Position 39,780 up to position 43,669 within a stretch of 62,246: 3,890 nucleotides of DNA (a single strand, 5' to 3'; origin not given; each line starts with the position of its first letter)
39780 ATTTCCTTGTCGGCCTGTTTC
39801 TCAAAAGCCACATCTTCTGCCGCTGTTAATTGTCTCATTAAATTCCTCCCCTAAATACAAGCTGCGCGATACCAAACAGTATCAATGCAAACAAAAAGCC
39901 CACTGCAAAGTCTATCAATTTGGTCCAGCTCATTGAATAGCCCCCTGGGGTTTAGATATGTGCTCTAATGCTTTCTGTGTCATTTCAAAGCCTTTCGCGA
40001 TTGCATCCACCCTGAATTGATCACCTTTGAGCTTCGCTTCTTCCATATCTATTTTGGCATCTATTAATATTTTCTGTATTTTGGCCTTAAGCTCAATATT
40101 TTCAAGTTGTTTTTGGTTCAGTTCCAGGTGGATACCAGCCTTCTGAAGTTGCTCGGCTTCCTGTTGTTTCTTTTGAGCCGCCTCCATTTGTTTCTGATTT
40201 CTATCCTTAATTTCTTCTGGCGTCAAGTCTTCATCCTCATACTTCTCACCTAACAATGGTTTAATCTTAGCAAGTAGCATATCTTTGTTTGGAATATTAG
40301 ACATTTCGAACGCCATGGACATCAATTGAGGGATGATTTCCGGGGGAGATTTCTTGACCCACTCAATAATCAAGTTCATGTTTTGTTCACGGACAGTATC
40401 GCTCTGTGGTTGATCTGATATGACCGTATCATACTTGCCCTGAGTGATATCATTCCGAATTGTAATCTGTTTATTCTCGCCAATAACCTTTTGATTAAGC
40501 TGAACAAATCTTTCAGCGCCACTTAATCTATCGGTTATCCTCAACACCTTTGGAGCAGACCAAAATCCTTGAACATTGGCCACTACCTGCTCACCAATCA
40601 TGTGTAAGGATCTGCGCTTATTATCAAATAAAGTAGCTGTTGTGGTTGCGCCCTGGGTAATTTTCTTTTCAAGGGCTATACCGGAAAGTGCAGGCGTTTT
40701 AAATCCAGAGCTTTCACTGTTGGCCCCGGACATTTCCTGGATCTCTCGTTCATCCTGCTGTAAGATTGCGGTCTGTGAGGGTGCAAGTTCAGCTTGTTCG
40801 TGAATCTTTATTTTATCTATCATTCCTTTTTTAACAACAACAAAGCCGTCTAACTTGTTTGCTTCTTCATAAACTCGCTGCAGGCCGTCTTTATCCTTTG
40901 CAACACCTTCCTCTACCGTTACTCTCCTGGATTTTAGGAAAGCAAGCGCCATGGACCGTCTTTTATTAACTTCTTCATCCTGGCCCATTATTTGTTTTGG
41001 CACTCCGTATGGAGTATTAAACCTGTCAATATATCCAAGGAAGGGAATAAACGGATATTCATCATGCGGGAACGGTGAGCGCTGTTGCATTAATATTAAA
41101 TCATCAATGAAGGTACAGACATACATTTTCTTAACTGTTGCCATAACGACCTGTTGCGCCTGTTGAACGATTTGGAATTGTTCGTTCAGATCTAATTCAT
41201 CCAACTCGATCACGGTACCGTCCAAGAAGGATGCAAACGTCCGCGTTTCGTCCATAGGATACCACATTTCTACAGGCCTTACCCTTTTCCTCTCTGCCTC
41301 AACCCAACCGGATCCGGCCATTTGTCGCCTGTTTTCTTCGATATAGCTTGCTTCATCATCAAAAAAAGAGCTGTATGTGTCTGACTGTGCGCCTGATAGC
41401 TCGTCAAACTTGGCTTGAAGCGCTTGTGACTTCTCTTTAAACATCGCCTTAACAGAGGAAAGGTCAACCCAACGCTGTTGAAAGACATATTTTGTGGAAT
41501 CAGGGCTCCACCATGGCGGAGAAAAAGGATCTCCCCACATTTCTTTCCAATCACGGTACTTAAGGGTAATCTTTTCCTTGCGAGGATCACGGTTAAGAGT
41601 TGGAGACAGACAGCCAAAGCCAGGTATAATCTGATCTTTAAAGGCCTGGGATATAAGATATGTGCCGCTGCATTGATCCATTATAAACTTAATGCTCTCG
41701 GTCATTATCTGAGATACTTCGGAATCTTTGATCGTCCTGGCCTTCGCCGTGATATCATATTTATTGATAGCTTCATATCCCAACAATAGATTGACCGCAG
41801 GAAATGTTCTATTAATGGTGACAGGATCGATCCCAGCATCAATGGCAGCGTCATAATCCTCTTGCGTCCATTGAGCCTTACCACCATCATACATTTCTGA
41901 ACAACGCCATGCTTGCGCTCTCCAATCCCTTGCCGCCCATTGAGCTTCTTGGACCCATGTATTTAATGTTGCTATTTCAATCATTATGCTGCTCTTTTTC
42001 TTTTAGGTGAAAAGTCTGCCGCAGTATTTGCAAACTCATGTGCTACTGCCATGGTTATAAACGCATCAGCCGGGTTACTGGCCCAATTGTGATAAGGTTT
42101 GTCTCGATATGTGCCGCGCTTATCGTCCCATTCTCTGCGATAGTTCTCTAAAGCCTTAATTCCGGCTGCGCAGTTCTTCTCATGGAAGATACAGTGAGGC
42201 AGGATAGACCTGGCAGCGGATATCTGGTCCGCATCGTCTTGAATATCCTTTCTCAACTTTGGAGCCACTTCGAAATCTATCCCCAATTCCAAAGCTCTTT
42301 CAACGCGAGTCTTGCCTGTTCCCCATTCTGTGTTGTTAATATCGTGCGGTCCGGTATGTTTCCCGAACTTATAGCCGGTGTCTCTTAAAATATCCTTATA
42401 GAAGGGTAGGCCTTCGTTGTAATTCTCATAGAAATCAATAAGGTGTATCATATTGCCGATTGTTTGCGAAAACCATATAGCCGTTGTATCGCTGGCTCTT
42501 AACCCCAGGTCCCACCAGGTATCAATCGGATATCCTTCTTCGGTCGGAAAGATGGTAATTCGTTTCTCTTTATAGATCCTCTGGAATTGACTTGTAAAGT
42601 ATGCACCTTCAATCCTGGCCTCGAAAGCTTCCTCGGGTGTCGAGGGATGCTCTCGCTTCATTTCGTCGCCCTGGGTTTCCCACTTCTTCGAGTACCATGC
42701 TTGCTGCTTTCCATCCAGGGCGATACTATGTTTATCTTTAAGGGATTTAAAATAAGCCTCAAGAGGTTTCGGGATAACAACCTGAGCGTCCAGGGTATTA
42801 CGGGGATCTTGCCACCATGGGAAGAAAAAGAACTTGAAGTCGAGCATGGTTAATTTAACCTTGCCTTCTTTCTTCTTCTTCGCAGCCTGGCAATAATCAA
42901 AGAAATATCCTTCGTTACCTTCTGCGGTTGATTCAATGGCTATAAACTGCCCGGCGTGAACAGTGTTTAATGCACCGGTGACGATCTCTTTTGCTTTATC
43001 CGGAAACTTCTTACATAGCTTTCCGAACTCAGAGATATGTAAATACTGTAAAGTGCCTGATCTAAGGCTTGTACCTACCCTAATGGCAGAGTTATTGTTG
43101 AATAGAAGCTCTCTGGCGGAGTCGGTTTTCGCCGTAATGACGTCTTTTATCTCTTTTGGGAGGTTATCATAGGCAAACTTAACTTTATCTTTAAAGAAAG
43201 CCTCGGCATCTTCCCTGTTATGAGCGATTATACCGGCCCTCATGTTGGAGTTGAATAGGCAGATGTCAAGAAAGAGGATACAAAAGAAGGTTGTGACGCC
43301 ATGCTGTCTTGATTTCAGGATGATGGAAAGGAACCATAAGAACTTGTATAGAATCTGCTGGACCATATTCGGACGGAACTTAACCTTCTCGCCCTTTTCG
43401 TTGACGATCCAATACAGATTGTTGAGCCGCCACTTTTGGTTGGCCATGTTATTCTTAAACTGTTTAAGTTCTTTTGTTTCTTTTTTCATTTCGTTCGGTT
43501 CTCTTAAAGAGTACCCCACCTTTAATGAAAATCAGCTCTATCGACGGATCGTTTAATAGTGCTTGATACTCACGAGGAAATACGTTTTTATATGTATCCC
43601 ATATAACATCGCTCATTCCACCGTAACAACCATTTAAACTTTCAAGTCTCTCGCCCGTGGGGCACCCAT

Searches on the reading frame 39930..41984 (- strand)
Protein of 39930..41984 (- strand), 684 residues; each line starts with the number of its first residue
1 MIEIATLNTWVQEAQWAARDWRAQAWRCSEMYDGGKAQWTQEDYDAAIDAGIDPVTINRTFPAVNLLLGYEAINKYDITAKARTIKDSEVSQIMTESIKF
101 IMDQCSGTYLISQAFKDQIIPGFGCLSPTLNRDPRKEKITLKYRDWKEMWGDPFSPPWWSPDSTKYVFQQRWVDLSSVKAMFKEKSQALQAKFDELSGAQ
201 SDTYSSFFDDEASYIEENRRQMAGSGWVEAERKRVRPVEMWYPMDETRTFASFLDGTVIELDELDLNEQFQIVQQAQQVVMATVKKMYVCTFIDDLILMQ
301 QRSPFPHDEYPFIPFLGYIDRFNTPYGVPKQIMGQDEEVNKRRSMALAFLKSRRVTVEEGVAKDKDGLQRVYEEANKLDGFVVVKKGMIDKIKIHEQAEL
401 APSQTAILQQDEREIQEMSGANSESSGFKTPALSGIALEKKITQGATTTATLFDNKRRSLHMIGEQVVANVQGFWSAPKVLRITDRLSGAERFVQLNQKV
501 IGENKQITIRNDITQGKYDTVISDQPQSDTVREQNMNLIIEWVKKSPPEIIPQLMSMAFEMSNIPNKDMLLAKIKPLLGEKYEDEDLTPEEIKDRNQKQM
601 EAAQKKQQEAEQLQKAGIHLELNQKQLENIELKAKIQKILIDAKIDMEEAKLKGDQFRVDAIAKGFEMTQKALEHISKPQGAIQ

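Call 10: search_protein_families(library=phrogs, proteins=[window:39930-41984:-], max_evalue=0.001)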
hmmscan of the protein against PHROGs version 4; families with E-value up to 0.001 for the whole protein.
window:39930-41984:- (684 aa): 3 families
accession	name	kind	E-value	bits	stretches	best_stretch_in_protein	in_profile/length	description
phrog_156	-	head and packaging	1.7e-110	371.4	1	5-661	13-643/681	portal protein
phrog_24564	-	unknown function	2.5e-06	28.1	1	505-661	29-174/212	-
phrog_18470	-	head and packaging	0.00012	22.3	1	19-199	36-215/232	portal protein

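Call 68: search_dna_similar(query=window:39930-41984:-, collection=phages, mode=protein, max_rows=15)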
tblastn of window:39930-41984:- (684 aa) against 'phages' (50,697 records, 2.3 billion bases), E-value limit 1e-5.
Records with a match: 436; places in all: 436; records where one place covers at least 80% of the query: 166.
Best place of each record, by identity: <60% 436.
By first word of the organism name: Vibrio 108; Stx2a-converting 83; Escherichia 74; Pseudomonas 41; Ralstonia 31; Stx2-converting 12; Burkholderia 10; Bacteriophage 7; Klebsiella 6; Stx 6; and 24 more.
By host as written in the record: - 211; Pseudomonas aeruginosa 19; Escherichia coli K514 (EHEC) 7; Ralstonia pseudosolanacearum 6; Stenotrophomonas maltophilia 6; Ralstonia solanacearum 5; Ralstonia pseudosolanacearum I-31 (MT043) 5; Escherichia coli O157:H7 5; and 115 more.
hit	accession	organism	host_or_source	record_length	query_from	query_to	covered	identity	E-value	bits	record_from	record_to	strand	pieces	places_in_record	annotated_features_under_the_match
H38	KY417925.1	Ochrobactrum phage POI1126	Ochrobactrum intermedium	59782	38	592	81%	28.4%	3e-57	216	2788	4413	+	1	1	portal protein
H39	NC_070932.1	Ochrobactrum phage POI1126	Ochrobactrum intermedium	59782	38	592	81%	28.4%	3e-57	216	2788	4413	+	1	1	portal protein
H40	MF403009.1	Agrobacterium phage Atu_ph08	Agrobacterium tumefaciens C58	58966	29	595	83%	27.6%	3e-50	195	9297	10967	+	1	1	portal protein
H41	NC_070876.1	Agrobacterium phage Atu_ph08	Agrobacterium tumefaciens C58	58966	29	595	83%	27.6%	3e-50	195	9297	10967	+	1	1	portal protein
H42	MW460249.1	Pseudomonas phage Itty13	Pseudomonas aeruginosa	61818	38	592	81%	27.8%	5e-48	189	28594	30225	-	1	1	hypothetical protein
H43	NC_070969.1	Pseudomonas phage Itty13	Pseudomonas aeruginosa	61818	38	592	81%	27.8%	5e-48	189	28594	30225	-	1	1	portal protein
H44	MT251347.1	Klebsiella phage LASTA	Klebsiella pneumoniae NI9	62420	29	592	82%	27.3%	1e-45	182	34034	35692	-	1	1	portal protein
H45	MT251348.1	Klebsiella phage SJM3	Klebsiella pneumoniae NI9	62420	29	592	82%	27.3%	1e-45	182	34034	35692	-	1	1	portal protein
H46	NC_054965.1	Klebsiella phage LASTA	Klebsiella pneumoniae NI9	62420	29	592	82%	27.3%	1e-45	182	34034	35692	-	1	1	portal protein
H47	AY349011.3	Burkholderia phage Bcep22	-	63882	38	592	81%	27.6%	7e-51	197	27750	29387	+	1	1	phage portal protein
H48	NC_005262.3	Burkholderia phage Bcep22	-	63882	38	592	81%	27.6%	7e-51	197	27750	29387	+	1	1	portal protein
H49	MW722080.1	Klebsiella phage vB_KpnP_ZX1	Klebsiella sp.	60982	29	592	82%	26.9%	2e-45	181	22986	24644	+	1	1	portal protein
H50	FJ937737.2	Burkholderia phage BcepIL02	Burkholderia cenocepacia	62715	38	584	80%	27.6%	4e-50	195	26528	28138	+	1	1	phage portal protein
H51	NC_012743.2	Burkholderia phage BcepIL02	Burkholderia cenocepacia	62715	38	584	80%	27.6%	4e-50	195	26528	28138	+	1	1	portal protein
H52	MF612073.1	Klebsiella phage SopranoGao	Klebsiella pneumoniae 51503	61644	30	592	82%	26.8%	6e-44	176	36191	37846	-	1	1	portal protein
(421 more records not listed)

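Call 78: get_annotated_region(hit=H48, flank=20000)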
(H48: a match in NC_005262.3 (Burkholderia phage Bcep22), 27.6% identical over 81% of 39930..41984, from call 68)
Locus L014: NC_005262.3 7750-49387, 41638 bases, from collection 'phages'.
description: Burkholderia cepacia phage Bcep22, complete genome.
organism: Burkholderia phage Bcep22 (NCBI taxid 2883944)
taxonomy: Viruses; Duplodnaviria; Heunggongvirae; Uroviricota; Caudoviricetes; Lessievirus; Lessievirus bcep22
host: -; source: -; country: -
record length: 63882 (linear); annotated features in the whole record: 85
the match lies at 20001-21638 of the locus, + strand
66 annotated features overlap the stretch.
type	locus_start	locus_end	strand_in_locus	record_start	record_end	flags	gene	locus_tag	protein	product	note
CDS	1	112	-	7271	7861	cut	-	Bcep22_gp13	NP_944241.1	cI-like putative transcriptional regulator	originally annotated as gp11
CDS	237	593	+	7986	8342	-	-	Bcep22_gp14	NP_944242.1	transcriptional regulator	originally annotated as gp12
tRNA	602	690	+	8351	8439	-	-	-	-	tRNA-Ser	-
CDS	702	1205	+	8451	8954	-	-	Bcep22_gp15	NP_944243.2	HNH endonuclease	originally annotated as gp13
CDS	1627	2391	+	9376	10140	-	-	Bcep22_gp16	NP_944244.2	HNH endonuclease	originally annotated as gp14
CDS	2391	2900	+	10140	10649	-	-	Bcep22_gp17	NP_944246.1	single strand DNA binding protein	originally annotated as gp16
CDS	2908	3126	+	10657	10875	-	-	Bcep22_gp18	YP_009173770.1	DksA-like zinc-finger protein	-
CDS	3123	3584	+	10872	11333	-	-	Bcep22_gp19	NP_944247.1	hypothetical protein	originally annotated as gp17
CDS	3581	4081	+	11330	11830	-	-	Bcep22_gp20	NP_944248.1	hypothetical protein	originally annotated as gp18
CDS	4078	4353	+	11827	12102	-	-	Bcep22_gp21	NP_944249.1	hypothetical protein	originally annotated as gp19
CDS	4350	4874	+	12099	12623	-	-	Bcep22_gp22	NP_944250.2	hypothetical protein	originally annotated as gp20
CDS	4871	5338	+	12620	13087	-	-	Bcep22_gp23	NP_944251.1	hypothetical protein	originally annotated as gp21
CDS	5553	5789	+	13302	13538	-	-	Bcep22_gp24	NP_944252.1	hypothetical protein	originally annotated as gp22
CDS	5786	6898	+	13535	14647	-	-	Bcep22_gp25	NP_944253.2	DNA methyltransferase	originally annotated as gp23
CDS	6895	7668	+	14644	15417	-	-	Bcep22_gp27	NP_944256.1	replication initiation protein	originally annotated as gp26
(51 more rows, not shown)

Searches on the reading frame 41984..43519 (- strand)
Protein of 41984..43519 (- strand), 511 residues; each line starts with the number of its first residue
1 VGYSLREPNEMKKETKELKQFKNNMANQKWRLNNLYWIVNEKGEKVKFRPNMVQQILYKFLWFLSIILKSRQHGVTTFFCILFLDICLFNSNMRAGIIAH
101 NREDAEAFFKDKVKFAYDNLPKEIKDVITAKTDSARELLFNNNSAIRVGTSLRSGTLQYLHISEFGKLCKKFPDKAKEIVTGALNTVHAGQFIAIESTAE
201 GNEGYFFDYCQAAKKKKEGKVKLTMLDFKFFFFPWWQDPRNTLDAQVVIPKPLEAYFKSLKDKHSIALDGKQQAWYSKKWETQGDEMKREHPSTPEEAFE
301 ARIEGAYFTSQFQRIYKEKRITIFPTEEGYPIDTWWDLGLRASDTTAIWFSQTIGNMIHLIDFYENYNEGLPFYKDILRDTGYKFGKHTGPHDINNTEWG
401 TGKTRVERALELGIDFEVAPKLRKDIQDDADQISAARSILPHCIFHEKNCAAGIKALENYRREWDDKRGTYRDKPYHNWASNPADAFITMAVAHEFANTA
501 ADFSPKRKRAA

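Call 11: search_protein_families(library=phrogs, proteins=[window:41984-43519:-], max_evalue=0.001)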
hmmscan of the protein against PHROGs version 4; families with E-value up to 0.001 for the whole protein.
window:41984-43519:- (511 aa): 5 families
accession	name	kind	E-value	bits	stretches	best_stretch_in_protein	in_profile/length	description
phrog_2472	-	unknown function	5.4e-85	286.6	1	198-496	10-310/324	-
phrog_26724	-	unknown function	2.7e-64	217.2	1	20-207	5-191/192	-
phrog_2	-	head and packaging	1.7e-24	87.6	1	30-498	256-595/807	terminase large subunit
phrog_38407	-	unknown function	3.6e-16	60.1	1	196-300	6-113/370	-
phrog_5989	-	head and packaging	5.2e-08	33.4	1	61-148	158-239/347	terminase large subunit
